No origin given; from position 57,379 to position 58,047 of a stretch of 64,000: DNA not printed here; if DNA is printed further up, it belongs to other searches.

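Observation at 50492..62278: Envelope-modification and secretion locus: two ArnT/PMT-like GT-C enzymes, ArnE/F-like SMR protein, P-loop ATPase, rhomboid protease, orphan receiver protein, and T9SS cargo proteases (C25, S8)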

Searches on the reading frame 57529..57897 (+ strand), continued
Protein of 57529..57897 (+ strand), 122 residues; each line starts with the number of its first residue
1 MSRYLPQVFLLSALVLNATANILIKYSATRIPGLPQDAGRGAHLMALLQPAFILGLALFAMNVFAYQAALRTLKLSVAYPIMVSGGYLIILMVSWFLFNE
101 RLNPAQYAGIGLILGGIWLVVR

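Call 59: find_encoding_contigs(protein=P0156, flank=10000, max_places=1)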
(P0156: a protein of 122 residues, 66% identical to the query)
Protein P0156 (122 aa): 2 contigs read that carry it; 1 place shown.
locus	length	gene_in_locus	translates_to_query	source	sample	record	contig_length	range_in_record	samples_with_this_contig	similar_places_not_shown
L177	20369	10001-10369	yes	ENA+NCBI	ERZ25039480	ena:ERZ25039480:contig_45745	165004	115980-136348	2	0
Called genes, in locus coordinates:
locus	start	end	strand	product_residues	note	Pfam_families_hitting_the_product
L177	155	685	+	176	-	-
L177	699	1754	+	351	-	PF01083:Cutinase (faint), PF06057:VirJ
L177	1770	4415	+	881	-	PF00690:Cation_ATPase_N, PF00122:E1-E2_ATPase, PF00702:Hydrolase, PF13246:Cation_ATPase, PF00689:Cation_ATPase_C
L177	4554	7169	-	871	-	PF08126:Propeptide_C25, PF01364:Peptidase_C25, PF13860:FlgD_ig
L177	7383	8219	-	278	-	PF00072:Response_reg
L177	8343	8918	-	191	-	PF00293:NUDIX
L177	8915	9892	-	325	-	PF01694:Rhomboid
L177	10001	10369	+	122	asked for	PF00893:Multi_Drug_Res (faint), PF00892:EamA (weak)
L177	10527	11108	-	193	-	PF03352:Adenine_glyco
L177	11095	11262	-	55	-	PF19451:DUF5989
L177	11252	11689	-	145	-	-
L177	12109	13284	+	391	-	PF13439:Glyco_transf_4, PF13579:Glyco_trans_4_4 (weak), PF00534:Glycos_transf_1, PF13692:Glyco_trans_1_4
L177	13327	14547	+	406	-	PF13472:Lipase_GDSL_2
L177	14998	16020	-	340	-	PF01073:3Beta_HSD, PF01370:Epimerase, PF02719:Polysacc_synt_2 (faint), PF04321:RmlD_sub_bind, PF05368:NmrA, PF07993:NAD_binding_4 (faint), PF13460:NAD_binding_10, PF16363:GDP_Man_Dehyd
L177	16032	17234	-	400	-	PF00202:Aminotran_3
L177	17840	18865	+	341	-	PF20030:bpMoxR, PF07726:AAA_3, PF07728:AAA_5, PF17863:AAA_lid_2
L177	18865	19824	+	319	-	PF01882:DUF58, PF13519:VWA_2 (weak)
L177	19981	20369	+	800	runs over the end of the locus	PF07584:BatA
